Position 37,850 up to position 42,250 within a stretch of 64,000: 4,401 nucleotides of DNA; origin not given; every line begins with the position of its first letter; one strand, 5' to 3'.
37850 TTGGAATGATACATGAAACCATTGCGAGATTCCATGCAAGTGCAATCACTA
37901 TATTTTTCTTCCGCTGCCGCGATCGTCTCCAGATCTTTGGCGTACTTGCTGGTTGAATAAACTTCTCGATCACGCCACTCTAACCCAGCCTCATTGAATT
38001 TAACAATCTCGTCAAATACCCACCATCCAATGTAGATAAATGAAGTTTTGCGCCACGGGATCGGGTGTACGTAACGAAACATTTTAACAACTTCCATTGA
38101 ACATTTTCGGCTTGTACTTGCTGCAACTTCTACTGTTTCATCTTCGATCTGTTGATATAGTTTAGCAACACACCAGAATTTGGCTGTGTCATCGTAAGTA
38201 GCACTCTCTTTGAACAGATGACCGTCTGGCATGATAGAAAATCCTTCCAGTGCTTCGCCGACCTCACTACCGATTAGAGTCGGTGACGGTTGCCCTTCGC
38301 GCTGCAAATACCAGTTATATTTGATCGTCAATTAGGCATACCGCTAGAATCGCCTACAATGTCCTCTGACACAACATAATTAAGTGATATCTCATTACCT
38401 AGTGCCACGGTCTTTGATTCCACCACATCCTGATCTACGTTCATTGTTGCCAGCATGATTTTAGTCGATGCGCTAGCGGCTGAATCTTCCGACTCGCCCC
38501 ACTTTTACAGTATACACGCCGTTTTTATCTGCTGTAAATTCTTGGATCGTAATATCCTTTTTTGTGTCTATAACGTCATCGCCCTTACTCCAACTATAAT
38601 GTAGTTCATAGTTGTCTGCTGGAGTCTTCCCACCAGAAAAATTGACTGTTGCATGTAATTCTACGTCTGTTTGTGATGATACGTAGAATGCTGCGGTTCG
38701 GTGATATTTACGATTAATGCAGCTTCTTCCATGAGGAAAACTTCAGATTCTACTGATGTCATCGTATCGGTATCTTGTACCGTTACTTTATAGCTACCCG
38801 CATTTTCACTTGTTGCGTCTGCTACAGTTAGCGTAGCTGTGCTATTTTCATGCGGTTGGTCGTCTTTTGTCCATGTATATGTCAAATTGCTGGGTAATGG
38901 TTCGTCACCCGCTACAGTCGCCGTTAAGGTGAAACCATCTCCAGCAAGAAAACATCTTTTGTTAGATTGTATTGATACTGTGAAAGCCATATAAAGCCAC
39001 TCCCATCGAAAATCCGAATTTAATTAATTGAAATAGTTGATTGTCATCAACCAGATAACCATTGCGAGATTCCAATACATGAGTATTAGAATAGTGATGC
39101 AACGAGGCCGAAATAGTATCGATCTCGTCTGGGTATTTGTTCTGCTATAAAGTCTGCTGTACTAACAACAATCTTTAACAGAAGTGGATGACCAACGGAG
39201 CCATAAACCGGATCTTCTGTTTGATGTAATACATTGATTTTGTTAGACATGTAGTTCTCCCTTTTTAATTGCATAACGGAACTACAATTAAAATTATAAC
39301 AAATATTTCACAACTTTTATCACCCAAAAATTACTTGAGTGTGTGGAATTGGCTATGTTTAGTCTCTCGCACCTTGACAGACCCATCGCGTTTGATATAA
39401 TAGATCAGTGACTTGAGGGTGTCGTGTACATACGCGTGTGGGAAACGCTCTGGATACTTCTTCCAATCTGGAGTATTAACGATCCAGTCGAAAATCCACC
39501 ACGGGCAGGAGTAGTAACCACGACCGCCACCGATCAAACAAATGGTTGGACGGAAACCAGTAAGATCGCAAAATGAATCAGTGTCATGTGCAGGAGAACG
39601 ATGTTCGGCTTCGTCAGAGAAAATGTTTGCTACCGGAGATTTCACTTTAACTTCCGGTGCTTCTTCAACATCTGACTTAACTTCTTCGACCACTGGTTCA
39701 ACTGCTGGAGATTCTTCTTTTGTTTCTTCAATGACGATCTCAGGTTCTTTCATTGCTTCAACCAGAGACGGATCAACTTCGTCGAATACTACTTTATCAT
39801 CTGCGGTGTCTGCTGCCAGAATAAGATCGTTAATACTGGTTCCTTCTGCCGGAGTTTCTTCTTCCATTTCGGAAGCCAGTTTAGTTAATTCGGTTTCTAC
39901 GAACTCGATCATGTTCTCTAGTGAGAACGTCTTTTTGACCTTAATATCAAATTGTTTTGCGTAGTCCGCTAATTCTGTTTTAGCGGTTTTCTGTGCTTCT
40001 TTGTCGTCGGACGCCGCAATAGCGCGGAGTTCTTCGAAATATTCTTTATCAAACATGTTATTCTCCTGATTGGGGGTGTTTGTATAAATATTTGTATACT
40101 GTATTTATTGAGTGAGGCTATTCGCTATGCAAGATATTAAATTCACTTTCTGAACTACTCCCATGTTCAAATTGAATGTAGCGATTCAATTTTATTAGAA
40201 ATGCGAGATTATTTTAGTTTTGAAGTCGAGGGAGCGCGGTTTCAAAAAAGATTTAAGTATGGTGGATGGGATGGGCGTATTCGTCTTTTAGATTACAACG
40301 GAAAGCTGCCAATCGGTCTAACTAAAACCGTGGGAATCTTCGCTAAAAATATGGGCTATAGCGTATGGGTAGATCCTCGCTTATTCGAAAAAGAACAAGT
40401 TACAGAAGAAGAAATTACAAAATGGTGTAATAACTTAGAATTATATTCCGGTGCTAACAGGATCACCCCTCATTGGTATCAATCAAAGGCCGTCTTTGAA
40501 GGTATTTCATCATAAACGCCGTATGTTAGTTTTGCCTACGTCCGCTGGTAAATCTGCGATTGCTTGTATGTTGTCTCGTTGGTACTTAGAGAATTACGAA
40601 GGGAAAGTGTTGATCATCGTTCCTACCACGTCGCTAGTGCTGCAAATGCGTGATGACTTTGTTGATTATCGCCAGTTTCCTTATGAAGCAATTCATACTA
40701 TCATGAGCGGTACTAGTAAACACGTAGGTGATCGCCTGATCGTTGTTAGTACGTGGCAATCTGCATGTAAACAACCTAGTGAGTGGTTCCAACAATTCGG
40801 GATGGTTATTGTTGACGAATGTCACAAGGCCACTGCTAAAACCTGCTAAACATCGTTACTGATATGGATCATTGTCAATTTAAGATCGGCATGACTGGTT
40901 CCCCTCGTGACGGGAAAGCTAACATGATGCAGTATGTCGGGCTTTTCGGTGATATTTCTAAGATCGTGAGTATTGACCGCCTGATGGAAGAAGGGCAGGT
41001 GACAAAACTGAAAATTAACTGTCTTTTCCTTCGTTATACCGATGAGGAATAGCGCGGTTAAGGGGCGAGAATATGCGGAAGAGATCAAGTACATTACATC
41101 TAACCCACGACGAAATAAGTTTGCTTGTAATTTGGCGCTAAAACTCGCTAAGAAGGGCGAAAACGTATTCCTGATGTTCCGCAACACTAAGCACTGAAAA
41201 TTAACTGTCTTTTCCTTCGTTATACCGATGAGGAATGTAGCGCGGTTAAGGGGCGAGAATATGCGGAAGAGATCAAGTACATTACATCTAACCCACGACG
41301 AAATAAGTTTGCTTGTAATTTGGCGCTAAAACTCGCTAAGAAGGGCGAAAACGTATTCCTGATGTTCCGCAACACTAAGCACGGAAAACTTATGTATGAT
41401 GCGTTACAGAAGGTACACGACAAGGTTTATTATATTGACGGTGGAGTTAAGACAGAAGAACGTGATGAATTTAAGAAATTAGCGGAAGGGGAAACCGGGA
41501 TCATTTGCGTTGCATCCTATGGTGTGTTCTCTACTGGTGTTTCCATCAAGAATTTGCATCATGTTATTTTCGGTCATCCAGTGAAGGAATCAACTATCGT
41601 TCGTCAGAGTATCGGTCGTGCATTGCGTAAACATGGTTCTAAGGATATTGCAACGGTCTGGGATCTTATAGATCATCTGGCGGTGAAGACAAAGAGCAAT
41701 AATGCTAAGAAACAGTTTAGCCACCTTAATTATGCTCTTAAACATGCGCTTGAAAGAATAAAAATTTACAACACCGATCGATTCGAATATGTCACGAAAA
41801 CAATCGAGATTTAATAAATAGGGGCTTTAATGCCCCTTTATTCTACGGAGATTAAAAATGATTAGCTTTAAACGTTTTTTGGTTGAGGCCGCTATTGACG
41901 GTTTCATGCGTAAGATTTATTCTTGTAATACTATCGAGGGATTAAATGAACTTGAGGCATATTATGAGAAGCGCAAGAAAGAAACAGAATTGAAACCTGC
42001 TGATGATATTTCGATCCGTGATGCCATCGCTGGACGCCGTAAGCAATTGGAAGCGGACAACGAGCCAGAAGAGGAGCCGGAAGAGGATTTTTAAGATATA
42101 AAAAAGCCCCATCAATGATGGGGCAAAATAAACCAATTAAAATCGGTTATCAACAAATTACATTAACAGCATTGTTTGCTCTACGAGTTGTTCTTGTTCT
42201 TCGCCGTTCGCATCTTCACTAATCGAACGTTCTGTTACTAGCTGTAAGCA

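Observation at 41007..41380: Perfect 186/188-bp tandem duplication inside uvsW with a 2-bp deletion creating a stop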

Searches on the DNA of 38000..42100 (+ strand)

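Call 36: search_dna_similar(query=window:38000-42100:+, collection=ecoli_genomes, mode=near, max_rows=10)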
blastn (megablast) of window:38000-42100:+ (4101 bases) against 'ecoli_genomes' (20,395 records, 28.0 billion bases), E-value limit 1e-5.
Records with a match: 32; places in all: 34; records where one place covers at least 80% of the query: 0.
Genomes with a match: 32 of 5426; with a place that covers at least 80% of the query: 0. Places per genome that has any: lowest 1, median 1, highest 2. On chromosomes: 34 places; on plasmids: 0.
Best place of each record, by identity: 95-99% 13; 80-90% 18; 60-80% 1.
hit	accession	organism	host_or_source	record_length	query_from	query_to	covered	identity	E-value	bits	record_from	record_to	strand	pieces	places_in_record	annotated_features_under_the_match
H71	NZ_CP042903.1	Escherichia coli strain CFSAN061761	missing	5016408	2307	3680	34%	85.6%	0e+0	1447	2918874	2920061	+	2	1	DEAD/DEAH box helicase family protein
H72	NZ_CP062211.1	Escherichia coli strain L3Cip3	river water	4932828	2310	3680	33%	85.5%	0e+0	1436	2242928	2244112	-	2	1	DEAD/DEAH box helicase family protein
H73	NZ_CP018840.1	Escherichia coli strain KSC64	porcine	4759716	2310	3680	33%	85.4%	0e+0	1425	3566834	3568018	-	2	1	DEAD/DEAH box helicase family protein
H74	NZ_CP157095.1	Escherichia coli strain UTME-12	Sus scrofa domesticus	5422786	2310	3680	33%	85.3%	0e+0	1420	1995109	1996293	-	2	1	DEAD/DEAH box helicase family protein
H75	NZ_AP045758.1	Escherichia coli strain 23CRST001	Homo sapiens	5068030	2307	3680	34%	85.0%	0e+0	1398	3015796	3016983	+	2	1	DEAD/DEAH box helicase family protein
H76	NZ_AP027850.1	Escherichia coli strain 2017.18.04CC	Homo sapiens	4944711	2307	3680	34%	84.9%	0e+0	1387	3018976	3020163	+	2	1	DEAD/DEAH box helicase family protein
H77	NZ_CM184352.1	Escherichia coli strain ES2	Aquarana catesbeiana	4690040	2307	3677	33%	84.7%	0e+0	1369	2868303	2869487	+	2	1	DEAD/DEAH box helicase family protein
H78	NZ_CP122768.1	Escherichia coli strain ETEC1738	Sus scrofa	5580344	2435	3680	30%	87.6%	0e+0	1449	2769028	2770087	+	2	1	DEAD/DEAH box helicase family protein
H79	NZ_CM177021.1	Escherichia coli strain RMDEC332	Homo sapiens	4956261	2310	3669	33%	80.0%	9e-149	997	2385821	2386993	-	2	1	DEAD/DEAH box helicase family protein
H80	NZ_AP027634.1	Escherichia coli strain PSJ-22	Homo sapiens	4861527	2435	3680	30%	86.9%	0e+0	1399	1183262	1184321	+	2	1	DEAD/DEAH box helicase family protein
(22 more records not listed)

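Call 37: search_dna_similar(query=window:38000-42100:+, collection=plasmids, mode=near, max_rows=10)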
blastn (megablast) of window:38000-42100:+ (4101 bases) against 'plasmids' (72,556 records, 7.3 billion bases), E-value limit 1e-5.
No match.

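Call 74: get_annotated_region(hit=H71, flank=8000)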
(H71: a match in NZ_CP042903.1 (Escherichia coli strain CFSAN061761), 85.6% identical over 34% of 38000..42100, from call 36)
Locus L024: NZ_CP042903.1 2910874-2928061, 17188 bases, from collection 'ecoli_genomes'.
description: Escherichia coli strain CFSAN061761 chromosome, complete genome
organism: Escherichia coli strain CFSAN061761 (NCBI taxid 562)
replicon: chromosome; assembly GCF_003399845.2
host: missing; source: raw milk cheese; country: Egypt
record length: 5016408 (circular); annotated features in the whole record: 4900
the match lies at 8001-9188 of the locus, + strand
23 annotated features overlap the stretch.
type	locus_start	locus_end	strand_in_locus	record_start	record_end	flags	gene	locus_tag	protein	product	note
CDS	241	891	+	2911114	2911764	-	csgD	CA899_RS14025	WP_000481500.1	biofilm master transcriptional regulator CsgD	-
CDS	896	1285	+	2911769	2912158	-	csgE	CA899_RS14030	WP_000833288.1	curli production assembly/transport protein CsgE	-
CDS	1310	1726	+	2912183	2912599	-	csgF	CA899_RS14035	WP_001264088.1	curli production assembly/transport protein CsgF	-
CDS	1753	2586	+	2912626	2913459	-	csgG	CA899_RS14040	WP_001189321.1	curli production assembly/transport protein CsgG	-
CDS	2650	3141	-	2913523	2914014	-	ycdZ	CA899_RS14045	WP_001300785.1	DUF1097 domain-containing protein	-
CDS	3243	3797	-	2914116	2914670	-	ycdY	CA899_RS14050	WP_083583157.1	molecular chaperone YcdY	-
CDS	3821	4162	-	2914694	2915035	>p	ycdX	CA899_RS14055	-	zinc-binding phosphatase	incomplete; partial in the middle of a contig; missing N-terminus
CDS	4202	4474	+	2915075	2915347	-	-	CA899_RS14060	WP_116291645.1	hypothetical protein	-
CDS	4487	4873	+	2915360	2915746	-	-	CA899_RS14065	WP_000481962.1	beta/alpha barrel domain-containing protein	-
CDS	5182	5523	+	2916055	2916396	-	-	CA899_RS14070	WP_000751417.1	hypothetical protein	-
CDS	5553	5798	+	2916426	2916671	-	-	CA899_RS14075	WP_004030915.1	hypothetical protein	-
CDS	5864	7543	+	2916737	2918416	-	-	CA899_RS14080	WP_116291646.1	recombinase family protein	-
CDS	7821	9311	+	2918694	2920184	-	-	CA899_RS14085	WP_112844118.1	DEAD/DEAH box helicase family protein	-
CDS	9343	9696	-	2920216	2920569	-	-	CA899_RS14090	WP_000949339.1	D-Ala-D-Ala carboxypeptidase family metallohydrolase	-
CDS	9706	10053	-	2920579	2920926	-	-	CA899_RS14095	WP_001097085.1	hypothetical protein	-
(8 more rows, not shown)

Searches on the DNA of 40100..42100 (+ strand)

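Call 6: search_dna_similar(query=window:40100-42100:+, collection=phages, mode=near, max_rows=40)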
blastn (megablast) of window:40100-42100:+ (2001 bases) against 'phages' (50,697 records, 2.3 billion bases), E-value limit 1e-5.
Records with a match: 56; places in all: 56; records where one place covers at least 80% of the query: 55.
Best place of each record, by identity: 95-99% 53; 90-95% 1; 80-90% 1; 60-80% 1.
By first word of the organism name: Escherichia 44; Enterobacteria 5; Shigella 4; Krischvirus 2; Phage 1.
By host as written in the record: Escherichia coli 17; - 9; Escherichia coli str. K-12 substr. MG1655 6; Escherichia coli B 4; Escherichia coli K-12 MG1655 2; Escherichia coli K-12 (F+) 2; Escherichia coli O104:H4 2; Escherichia coli O157:H7 2; and 11 more.
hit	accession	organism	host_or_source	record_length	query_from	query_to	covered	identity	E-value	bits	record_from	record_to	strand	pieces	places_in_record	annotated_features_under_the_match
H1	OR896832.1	Escherichia phage GoldenSnicker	Escherichia coli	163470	1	2001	100%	98.5%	0e+0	3554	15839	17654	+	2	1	DNA helicase (x2)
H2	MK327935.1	Escherichia phage vB_EcoM_G2494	Escherichia coli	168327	1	2001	100%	98.0%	0e+0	3499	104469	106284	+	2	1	putative helicase | putative ATP-dependent DNA helicase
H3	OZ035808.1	Krischvirus RB49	-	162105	1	2001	100%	98.0%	0e+0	3499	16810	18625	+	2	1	record has no annotation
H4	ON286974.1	Escherichia phage W115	Escherichia coli LF82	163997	1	2001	100%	97.9%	0e+0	3488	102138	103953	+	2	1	UvsW (x2)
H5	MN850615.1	Escherichia phage kvi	Escherichia coli K-12 MG1655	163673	1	2001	100%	97.9%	0e+0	3482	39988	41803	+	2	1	RNA-DNA and DNA-DNA helicase ATPase | ATP-dependent DNA helicase | repeat_region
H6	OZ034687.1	Escherichia phage vB_Eco_SAP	-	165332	1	2001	100%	97.9%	0e+0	3482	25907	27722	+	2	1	Hypothetical protein | T4-like uvsW helicase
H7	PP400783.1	Escherichia phage FL37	Escherichia coli str. K-12 substr. ...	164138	1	2001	100%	97.9%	0e+0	3482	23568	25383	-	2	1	rasttk_feature_annotation_tool=annotate_proteins_si milarity; ... | hypothetical protein | RNA-DNA + DNA-DNA helicase uvsW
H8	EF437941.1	Escherichia phage Phi1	Escherichia coli K-12 (F+)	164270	1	2001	100%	97.9%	0e+0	3482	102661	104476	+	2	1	uvsW: UvsW RNA-DNA and DNA-DNA helicase ATPase | uvsW.1: UvsW.1 conserved hypothetical protein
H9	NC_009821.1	Escherichia phage Phi1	Escherichia coli K-12 (F+)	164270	1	2001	100%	97.9%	0e+0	3482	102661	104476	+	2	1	uvsW: DNA helicase | uvsW.1: DNA helicase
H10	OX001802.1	Escherichia phage vB_Eco_TB34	-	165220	1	2001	100%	97.8%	0e+0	3474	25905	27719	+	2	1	DNA helicase | RNA-DNA and DNA-DNA helicase | UvsW helicase | label:RepeatRegion1; Repeat 2.2 copies of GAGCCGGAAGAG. Found via G. ... | label:Salmonella BREX site | and 2 other names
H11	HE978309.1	Enterobacteria phage GEC-3S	Escherichia coli O104:H4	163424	1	2001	100%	97.8%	0e+0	3471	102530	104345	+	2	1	uvsW: Putative RNA-DNA and DNA-DNA helicase ATPase | hypothetical protein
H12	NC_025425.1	Enterobacteria phage GEC-3S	Escherichia coli O104:H4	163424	1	2001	100%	97.8%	0e+0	3471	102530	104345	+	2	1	uvsW: DNA helicase | DNA helicase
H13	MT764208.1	Escherichia phage JEP8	Escherichia coli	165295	1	2001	100%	97.8%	0e+0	3471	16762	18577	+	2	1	DNA helicase (x2)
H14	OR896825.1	Escherichia phage Delraymugoa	Escherichia coli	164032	1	2001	100%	97.7%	0e+0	3466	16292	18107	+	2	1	DNA helicase (x2)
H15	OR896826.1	Escherichia phage Aragogtheria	Escherichia coli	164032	1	2001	100%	97.7%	0e+0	3466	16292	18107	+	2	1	DNA helicase (x2)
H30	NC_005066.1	Escherichia phage RB49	Escherichia coli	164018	1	2001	100%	97.4%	0e+0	3427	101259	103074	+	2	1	uvsW: DNA helicase | uvsW.1: DNA helicase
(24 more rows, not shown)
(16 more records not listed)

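Call 7: get_annotated_region(hit=H1, flank=1500)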
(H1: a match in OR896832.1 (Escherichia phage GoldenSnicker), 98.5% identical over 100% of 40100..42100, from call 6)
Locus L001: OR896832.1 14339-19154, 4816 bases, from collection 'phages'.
description: Escherichia phage GoldenSnicker, complete genome.
organism: Escherichia phage GoldenSnicker (NCBI taxid 3098281)
taxonomy: Viruses; Duplodnaviria; Heunggongvirae; Uroviricota; Caudoviricetes; Straboviridae; Krischvirus
host: Escherichia coli; source: freshwater biome [ENVO:00000873]; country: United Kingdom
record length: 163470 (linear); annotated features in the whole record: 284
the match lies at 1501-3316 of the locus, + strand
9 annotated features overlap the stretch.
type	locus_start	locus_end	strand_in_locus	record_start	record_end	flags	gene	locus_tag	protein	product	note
CDS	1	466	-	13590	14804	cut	-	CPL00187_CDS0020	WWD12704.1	Hoc-like head decoration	-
CDS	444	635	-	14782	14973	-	-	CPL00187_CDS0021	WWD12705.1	hypothetical protein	-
CDS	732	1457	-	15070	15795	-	-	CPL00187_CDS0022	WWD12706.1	minor head protein inhibitor of protease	-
CDS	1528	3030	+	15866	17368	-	-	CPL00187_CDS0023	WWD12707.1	DNA helicase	-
CDS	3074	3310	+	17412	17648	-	-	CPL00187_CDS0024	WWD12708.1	DNA helicase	-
CDS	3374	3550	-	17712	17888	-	-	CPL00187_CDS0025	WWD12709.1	hypothetical protein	-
CDS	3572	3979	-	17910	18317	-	-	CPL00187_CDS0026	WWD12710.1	UvsY-like recombination mediator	-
CDS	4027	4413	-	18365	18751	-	-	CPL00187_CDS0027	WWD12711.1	baseplate wedge subunit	-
CDS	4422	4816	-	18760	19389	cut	-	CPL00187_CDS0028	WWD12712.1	baseplate hub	-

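Call 8: get_annotated_region(hit=H30, flank=1500)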
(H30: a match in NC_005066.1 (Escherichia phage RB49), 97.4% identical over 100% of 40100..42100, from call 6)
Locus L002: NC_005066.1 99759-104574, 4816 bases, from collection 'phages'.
description: Enterobacteria phage RB49, complete genome.
organism: Escherichia phage RB49 (NCBI taxid 50948)
taxonomy: Viruses; Duplodnaviria; Heunggongvirae; Uroviricota; Caudoviricetes; Straboviridae; Krischvirus; Krischvirus RB49
host: Escherichia coli; source: -; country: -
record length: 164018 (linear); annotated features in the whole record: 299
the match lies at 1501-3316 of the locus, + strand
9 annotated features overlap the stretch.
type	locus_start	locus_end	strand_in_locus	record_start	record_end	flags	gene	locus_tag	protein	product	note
CDS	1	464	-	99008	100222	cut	hoc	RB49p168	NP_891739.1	Hoc-like head decoration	highly immunogenic supplemental capsid protein at the center of each capsomere; T4 gene synonym: eph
CDS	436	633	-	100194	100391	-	-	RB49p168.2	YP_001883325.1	hypothetical protein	-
CDS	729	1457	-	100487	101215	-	inh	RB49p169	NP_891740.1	minor head protein inhibitor of protease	similar to T4 lip and hoc.1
CDS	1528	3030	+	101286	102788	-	uvsW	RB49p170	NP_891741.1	DNA helicase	UV repair and recombination protein; dar; ATPase; monomeric DNA-DNA, RNA-DNA helicase; functional homologue of the E. ...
CDS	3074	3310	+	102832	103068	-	uvsW.1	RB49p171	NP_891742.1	DNA helicase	-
CDS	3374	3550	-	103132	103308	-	uvsY.-2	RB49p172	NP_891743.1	hypothetical protein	-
CDS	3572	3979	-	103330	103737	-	uvsY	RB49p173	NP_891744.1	UvsY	recombination protein; facilitates UvsX and inhibitor of EndoVII; recombination, repair and ssDNA binding protein; ...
CDS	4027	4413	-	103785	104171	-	25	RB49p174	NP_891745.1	baseplate wedge subunit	gp25; 15k lysozyme; structural virion protein; in bacteriophage T4 and related viruses, the virion is composed of head ...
CDS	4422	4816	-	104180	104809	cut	-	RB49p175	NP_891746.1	baseplate hub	-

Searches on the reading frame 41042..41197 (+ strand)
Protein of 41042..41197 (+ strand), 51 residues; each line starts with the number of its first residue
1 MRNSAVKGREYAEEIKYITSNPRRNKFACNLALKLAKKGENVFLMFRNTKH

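Call 42: find_encoding_contigs(protein=window:41042-41197:+, flank=10000, max_places=6)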
Protein window:41042-41197:+ (51 aa): no gene with exactly this product is on record in the collection.
